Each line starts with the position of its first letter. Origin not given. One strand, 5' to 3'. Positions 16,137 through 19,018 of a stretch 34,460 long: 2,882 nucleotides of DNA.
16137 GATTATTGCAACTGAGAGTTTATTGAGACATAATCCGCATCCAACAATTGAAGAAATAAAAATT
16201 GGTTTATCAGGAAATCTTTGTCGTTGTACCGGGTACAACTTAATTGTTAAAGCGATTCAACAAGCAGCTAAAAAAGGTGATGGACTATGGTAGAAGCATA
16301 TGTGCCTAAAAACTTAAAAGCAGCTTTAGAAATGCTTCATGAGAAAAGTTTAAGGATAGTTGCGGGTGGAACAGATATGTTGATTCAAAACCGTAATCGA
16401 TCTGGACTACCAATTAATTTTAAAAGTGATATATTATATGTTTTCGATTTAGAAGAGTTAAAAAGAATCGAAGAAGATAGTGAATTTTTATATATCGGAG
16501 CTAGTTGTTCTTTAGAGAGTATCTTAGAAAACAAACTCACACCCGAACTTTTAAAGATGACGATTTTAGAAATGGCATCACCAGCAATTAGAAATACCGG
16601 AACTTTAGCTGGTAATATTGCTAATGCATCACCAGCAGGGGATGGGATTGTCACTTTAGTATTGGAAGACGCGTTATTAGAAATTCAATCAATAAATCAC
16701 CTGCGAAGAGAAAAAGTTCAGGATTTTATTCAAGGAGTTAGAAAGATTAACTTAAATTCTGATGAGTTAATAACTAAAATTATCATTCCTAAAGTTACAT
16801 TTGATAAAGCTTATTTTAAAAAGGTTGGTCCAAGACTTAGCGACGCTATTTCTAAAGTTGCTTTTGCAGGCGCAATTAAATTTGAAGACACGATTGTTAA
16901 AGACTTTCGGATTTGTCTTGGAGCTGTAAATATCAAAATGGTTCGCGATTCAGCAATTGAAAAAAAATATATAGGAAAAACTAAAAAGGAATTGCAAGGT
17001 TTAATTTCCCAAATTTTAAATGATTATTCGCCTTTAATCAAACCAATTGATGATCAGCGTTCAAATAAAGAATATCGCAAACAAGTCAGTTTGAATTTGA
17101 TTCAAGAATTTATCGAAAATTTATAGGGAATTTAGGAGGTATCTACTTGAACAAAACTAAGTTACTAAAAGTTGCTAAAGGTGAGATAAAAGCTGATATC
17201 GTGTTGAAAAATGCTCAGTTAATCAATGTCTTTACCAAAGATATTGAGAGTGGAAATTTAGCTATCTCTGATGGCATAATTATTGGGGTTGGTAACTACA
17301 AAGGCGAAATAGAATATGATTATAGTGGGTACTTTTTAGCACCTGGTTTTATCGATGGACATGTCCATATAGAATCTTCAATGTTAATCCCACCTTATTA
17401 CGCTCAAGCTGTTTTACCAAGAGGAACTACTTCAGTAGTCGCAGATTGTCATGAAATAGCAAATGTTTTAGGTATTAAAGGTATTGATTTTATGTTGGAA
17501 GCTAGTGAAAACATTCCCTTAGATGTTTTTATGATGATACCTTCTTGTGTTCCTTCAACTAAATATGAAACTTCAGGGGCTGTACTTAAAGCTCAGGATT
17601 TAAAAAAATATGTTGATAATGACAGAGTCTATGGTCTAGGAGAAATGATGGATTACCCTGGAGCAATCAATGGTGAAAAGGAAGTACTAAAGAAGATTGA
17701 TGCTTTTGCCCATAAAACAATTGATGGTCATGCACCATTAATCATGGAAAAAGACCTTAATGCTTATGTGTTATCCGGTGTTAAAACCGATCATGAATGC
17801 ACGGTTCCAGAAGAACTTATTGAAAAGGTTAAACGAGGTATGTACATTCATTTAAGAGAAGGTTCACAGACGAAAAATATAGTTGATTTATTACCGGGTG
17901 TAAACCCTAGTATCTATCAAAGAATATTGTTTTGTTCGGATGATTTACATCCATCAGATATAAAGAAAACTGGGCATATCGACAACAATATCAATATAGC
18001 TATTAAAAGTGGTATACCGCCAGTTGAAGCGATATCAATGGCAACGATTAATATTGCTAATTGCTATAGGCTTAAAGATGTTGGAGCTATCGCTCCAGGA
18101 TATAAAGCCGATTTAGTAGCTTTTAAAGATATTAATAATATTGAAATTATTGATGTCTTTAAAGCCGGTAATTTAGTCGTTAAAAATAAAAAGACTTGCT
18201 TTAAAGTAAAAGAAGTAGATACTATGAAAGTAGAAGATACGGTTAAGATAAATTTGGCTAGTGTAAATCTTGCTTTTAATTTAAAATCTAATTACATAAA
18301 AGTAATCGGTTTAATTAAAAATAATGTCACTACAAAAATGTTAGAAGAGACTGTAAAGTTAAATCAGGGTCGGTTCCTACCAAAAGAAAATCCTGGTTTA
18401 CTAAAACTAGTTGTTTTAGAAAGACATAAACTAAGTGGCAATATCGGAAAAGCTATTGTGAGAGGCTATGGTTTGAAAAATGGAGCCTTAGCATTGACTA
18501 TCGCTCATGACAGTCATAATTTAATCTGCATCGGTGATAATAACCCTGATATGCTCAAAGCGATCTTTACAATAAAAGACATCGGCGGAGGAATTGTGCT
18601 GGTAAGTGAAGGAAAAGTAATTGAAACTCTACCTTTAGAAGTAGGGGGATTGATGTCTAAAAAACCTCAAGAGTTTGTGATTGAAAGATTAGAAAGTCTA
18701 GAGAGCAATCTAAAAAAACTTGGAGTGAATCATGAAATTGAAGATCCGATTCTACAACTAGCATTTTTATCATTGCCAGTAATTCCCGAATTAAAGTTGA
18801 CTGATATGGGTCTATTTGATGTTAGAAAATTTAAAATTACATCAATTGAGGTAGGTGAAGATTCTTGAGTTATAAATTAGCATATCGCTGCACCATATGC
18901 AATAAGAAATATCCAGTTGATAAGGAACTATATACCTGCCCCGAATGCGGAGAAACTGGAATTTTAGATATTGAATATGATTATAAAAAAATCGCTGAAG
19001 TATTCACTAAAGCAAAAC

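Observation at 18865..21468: Tandem fold-type II PLP enzymes (zinc-ribbon ThrC-like + 450-aa OrtB/CysK-like) where the cluster normally has diaminopropionate ammonia-lyase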

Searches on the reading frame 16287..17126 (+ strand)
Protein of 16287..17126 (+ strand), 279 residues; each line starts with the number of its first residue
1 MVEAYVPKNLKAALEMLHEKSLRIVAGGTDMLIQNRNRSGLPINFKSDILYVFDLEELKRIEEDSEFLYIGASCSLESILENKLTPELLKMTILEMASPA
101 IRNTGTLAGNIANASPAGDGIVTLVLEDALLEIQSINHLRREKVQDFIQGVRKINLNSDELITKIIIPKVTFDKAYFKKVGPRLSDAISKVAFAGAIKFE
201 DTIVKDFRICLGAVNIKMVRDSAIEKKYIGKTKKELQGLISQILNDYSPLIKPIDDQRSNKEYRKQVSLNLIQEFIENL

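Call 3: search_protein_families(library=pfam, proteins=[window:16287-17126:+])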
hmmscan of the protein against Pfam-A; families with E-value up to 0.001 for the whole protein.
window:16287-17126:+ (279 aa): 2 families
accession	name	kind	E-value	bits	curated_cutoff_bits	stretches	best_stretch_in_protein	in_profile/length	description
PF00941.27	FAD_binding_5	-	6.3e-35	120.9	27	1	3-169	4-169/170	FAD binding domain in molybdopterin dehydrogenase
PF03450.22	CO_deh_flav_C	-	1.7e-14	54.2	25.5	1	179-278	4-101/102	CO dehydrogenase flavoprotein C-terminal domain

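Call 4: search_protein_families(library=ncbifam, proteins=[window:16287-17126:+])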
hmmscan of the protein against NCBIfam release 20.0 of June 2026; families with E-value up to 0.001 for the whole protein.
window:16287-17126:+ (279 aa): 7 families
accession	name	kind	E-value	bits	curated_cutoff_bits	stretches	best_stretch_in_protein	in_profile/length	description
NF043083.1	XdhB_XDHase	equivalog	7.3e-42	143.5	310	1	4-276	7-280/289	xanthine dehydrogenase subunit XdhB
NF041019.1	glyceraldDH_beta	equivalog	1.2e-39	136.3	350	1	3-276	7-277/280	glyceraldehyde dehydrogenase subunit beta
TIGR02963.1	xanthine_xdhA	equivalog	1.3e-37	129.5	467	1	5-275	196-464/468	xanthine dehydrogenase small subunit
NF007427.0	PRK09971.1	equivalog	2.7e-35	122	287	1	6-276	9-280/292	xanthine dehydrogenase FAD-binding subunit XdhB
TIGR03199.1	pucC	equivalog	2.7e-22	79.3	306.05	1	7-272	1-262/264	xanthine dehydrogenase subunit C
TIGR03312.1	Se_sel_red_FAD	hypoth_equivalog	2.7e-12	46.4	241.5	1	42-266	37-237/257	molybdopterin-dependent oxidoreductase FAD-binding subunit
TIGR03195.1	4hydrxCoA_B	equivalog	1.2e-11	44.4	404.55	1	7-112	10-115/321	4-hydroxybenzoyl-CoA reductase subunit beta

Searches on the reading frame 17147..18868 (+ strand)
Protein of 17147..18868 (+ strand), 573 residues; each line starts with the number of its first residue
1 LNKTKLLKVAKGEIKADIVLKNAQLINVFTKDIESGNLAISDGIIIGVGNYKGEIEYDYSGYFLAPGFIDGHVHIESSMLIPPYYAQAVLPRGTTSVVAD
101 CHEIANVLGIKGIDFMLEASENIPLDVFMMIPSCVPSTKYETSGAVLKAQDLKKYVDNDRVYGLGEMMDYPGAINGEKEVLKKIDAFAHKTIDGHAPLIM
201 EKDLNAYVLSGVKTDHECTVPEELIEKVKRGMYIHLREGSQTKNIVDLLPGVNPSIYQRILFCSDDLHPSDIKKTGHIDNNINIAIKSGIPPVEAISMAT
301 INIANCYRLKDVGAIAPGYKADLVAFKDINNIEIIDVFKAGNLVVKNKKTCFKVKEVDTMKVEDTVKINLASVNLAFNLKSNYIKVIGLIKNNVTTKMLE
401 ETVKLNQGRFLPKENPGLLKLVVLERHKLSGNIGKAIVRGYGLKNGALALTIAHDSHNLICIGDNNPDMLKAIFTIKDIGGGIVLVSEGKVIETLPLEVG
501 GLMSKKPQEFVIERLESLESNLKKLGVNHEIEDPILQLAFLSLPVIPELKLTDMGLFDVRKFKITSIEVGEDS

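Call 3: search_protein_families(library=pfam, proteins=[window:17147-18868:+])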
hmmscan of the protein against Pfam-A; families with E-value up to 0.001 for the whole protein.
window:17147-18868:+ (573 aa): 3 families
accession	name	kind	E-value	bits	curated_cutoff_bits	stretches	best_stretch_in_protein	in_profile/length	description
PF13382.11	Adenine_deam_C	-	1.7e-58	197.2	27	1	394-563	2-169/169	Adenine deaminase C-terminal domain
PF01979.26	Amidohydro_1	-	5.2e-40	138.2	25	1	64-344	2-345/345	Amidohydrolase family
PF07969.17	Amidohydro_3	-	2.3e-08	34.4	29.7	1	290-332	407-446/472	Amidohydrolase family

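Call 4: search_protein_families(library=ncbifam, proteins=[window:17147-18868:+])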
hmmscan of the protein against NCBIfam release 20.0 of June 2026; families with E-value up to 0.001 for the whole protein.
window:17147-18868:+ (573 aa): 36 families (the best 25 are shown)
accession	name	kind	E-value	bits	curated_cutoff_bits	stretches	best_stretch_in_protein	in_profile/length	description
TIGR01178.1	ade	equivalog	9.8e-179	595.4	472.5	1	17-566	1-551/552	adenine deaminase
NF007457.0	PRK10027.1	equivalog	1.7e-132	442.6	768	1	4-570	18-587/588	adenine deaminase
NF051886.1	XaaProDiPepCaul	equivalog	3e-12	46.3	500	1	279-346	325-392/398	Xaa-Pro dipeptidase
TIGR02318.1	phosphono_phnM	equivalog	4.4e-11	42.3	390.55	1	288-344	318-375/376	phosphonate metabolism protein PhnM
NF011983.0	PRK15446.1-4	equivalog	5.8e-11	41.9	486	1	16-77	3-63/379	alpha-D-ribose 1-methylphosphonate 5-triphosphate diphosphatase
NF006689.0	PRK09237.1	equivalog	3.1e-10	39.2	371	1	16-75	3-66/383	amidohydrolase/deacetylase family metallohydrolase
NF011984.0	PRK15446.1-5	equivalog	3.5e-10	39.2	260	1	282-342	315-376/379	alpha-D-ribose 1-methylphosphonate 5-triphosphate diphosphatase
TIGR01975.1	isoAsp_dipep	equivalog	3.4e-09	36.4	331.25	1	272-353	305-385/389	beta-aspartyl-peptidase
NF006056.0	PRK08204.1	subfamily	5.4e-08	32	391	0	279-347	332-399/449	hypothetical protein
NF011989.0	PRK15446.2-5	equivalog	5.9e-08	31.9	565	1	270-347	302-380/385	alpha-D-ribose 1-methylphosphonate 5-triphosphate diphosphatase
NF005552.0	PRK07213.1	equivalog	9.5e-08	31.3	294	0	19-79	3-63/382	chlorohydrolase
NF011990.0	PRK15446.2-6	subfamily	3.3e-07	29.4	233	1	291-349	327-387/390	alpha-D-ribose 1-methylphosphonate 5-triphosphate diphosphatase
NF011988.0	PRK15446.2-4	equivalog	4.3e-07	29.4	369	1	287-346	320-377/389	alpha-D-ribose 1-methylphosphonate 5-triphosphate diphosphatase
NF004701.0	PRK06038.1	equivalog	1e-06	27.8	609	0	15-78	3-69/432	N-ethylammeline chlorohydrolase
NF005557.0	PRK07228.1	equivalog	1.1e-06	27.6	522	0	18-77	3-67/445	5'-deoxyadenosine deaminase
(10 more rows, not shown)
